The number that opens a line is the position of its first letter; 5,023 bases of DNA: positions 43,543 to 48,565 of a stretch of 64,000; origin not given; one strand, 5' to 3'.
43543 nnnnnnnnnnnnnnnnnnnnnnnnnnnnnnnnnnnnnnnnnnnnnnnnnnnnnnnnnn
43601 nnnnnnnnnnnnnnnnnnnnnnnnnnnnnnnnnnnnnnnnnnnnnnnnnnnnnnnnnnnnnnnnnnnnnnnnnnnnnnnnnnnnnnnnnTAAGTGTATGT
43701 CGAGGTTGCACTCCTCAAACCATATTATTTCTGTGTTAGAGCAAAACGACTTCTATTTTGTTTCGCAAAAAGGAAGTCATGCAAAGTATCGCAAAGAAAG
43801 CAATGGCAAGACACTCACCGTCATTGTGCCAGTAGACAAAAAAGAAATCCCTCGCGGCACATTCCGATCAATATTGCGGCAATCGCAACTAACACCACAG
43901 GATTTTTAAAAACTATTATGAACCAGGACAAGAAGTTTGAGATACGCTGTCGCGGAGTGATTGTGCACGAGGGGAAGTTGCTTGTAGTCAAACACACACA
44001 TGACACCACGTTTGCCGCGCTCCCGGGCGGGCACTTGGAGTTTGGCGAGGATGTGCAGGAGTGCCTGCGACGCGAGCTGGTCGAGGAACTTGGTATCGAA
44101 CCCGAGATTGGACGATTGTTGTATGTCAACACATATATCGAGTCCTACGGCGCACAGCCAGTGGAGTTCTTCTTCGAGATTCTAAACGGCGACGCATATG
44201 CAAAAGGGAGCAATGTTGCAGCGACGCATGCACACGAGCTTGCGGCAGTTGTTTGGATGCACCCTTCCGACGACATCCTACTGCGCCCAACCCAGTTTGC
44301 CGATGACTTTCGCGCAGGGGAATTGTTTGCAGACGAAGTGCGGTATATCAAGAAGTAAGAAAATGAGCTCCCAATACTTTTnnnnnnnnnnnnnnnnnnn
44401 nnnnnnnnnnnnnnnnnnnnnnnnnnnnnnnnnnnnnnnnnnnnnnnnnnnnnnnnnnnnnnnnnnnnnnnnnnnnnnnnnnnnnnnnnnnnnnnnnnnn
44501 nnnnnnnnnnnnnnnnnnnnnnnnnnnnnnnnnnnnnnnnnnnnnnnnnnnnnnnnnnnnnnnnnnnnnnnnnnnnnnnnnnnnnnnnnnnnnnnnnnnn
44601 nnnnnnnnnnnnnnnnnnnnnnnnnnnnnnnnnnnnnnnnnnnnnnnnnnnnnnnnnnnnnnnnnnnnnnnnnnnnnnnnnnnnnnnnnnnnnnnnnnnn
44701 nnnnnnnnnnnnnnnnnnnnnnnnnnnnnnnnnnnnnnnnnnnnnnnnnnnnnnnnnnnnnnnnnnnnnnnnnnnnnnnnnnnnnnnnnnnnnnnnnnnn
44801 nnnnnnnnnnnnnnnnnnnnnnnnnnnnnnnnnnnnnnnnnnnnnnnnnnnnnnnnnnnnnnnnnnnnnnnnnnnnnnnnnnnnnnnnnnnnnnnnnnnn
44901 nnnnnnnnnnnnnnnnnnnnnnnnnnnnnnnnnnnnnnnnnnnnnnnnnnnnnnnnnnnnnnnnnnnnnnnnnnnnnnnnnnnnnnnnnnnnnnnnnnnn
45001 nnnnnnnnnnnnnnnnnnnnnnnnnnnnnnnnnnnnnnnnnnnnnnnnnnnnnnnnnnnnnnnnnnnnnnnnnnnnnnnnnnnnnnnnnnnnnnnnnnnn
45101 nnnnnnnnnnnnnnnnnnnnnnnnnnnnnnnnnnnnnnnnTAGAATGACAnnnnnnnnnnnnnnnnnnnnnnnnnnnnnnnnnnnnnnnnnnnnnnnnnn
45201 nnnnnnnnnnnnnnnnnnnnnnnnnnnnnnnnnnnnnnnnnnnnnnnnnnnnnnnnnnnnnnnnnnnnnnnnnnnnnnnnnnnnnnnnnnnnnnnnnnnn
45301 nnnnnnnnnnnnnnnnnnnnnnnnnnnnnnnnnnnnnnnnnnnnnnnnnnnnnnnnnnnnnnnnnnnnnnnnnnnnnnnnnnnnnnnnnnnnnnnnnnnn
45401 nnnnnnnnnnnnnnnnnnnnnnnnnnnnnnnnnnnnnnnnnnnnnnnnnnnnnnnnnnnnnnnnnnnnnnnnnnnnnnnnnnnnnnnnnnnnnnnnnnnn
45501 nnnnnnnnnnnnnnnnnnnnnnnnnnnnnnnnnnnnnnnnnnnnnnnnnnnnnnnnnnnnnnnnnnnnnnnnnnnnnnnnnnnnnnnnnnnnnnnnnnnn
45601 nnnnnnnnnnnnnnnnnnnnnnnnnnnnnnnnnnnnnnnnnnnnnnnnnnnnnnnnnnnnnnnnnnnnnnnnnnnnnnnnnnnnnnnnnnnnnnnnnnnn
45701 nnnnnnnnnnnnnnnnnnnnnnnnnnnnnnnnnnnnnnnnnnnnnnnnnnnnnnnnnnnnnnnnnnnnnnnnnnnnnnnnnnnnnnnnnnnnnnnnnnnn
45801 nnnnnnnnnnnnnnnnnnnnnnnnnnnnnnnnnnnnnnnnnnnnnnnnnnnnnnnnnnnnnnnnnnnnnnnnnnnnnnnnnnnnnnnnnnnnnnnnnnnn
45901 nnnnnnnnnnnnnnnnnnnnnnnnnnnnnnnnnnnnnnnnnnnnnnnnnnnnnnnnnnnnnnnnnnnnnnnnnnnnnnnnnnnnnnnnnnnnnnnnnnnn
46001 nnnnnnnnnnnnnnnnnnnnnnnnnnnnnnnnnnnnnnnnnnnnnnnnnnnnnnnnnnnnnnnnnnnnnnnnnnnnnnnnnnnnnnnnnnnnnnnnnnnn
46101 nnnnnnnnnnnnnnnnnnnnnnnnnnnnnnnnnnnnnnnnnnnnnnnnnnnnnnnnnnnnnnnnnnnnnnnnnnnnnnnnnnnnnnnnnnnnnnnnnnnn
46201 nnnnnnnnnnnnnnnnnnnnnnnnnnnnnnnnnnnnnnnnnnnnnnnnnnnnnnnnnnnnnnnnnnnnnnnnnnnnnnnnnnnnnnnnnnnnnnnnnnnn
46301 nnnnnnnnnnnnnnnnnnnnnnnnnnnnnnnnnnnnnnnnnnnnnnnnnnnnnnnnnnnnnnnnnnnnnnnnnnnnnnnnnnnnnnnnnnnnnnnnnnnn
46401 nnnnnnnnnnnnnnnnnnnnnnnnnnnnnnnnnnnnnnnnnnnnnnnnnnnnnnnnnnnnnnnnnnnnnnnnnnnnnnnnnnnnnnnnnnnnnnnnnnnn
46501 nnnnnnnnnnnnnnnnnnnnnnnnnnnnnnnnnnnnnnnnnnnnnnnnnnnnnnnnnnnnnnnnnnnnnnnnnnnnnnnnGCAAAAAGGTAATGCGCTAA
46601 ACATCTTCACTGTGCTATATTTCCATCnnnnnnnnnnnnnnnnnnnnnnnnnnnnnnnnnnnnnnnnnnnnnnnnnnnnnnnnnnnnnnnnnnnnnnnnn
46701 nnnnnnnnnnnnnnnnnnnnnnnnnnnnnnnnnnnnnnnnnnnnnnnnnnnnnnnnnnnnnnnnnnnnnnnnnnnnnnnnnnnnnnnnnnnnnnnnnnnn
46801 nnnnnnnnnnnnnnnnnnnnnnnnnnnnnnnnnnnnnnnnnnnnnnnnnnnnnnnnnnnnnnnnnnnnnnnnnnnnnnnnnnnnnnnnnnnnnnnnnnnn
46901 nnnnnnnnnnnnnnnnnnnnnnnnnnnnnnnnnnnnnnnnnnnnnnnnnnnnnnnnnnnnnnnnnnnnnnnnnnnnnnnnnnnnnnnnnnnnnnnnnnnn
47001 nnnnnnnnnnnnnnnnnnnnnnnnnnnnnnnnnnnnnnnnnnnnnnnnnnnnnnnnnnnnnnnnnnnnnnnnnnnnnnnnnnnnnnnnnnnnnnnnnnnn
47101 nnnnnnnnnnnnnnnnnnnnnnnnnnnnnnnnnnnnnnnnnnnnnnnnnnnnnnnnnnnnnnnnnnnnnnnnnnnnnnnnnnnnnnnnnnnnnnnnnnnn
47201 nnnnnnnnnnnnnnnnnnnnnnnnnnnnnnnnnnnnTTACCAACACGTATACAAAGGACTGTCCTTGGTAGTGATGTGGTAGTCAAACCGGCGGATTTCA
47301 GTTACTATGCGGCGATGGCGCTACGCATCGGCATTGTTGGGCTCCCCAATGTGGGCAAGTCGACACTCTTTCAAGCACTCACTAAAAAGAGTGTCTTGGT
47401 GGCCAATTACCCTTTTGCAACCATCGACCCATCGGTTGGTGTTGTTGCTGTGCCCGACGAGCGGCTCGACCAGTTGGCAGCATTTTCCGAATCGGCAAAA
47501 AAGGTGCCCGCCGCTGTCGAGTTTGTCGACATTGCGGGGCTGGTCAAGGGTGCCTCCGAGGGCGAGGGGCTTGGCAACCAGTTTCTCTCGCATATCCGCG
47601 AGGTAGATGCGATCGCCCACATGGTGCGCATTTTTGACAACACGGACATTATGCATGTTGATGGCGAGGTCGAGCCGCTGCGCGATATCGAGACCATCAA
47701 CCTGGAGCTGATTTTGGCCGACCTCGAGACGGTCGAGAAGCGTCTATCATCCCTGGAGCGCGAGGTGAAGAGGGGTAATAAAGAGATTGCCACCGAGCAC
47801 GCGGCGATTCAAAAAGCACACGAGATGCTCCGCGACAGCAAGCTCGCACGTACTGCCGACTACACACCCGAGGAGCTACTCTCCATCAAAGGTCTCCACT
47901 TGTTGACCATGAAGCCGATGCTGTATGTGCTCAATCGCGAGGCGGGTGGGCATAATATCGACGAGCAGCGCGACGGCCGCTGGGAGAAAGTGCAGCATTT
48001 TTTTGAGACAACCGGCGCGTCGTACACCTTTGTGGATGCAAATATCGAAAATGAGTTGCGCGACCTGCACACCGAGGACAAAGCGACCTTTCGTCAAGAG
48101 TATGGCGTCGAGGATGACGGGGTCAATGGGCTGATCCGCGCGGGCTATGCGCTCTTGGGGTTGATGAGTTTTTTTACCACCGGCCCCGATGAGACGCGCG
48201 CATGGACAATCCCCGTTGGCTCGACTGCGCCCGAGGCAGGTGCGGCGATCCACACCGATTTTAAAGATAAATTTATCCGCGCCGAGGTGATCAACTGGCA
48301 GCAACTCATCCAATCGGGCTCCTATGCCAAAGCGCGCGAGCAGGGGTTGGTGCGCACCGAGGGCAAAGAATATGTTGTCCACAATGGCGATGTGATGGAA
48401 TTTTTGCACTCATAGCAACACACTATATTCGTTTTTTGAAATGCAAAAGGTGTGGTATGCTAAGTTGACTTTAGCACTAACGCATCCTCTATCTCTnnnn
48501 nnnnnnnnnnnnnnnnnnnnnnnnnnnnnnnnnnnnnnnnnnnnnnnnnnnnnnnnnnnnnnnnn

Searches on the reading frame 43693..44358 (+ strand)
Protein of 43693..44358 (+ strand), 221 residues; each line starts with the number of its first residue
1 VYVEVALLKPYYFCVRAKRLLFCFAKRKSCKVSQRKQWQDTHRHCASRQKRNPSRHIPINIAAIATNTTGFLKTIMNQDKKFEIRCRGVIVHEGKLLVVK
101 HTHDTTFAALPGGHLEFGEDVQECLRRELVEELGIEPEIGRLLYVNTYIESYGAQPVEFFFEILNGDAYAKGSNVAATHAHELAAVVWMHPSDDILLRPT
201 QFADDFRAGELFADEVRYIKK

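Call 22: search_protein_families(library=pfam, proteins=[window:43693-44358:+], max_evalue=0.001)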
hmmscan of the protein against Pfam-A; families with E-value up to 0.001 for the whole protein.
window:43693-44358:+ (221 aa): 1 family
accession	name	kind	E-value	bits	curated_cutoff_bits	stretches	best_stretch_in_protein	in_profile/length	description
PF00293.34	NUDIX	-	2.5e-15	57.1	21.1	1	87-193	6-117/134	NUDIX domain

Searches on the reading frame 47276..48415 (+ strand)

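Call 22: search_protein_families(library=pfam, proteins=[window:47276-48415:+], max_evalue=0.001)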
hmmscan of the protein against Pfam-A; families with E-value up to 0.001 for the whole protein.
window:47276-48415:+ (379 aa): 3 families
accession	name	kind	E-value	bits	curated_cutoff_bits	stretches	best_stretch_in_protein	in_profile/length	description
PF06071.19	YchF-GTPase_C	-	8.5e-33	112.8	27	1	296-377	1-82/84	Protein of unknown function (DUF933)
PF01926.29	MMR_HSR1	-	6.2e-23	81.5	21.9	1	17-135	1-99/113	50S ribosome-binding GTPase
PF02421.24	FeoB_N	-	2.4e-08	34.1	27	1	17-61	2-46/156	Ferrous iron transport protein B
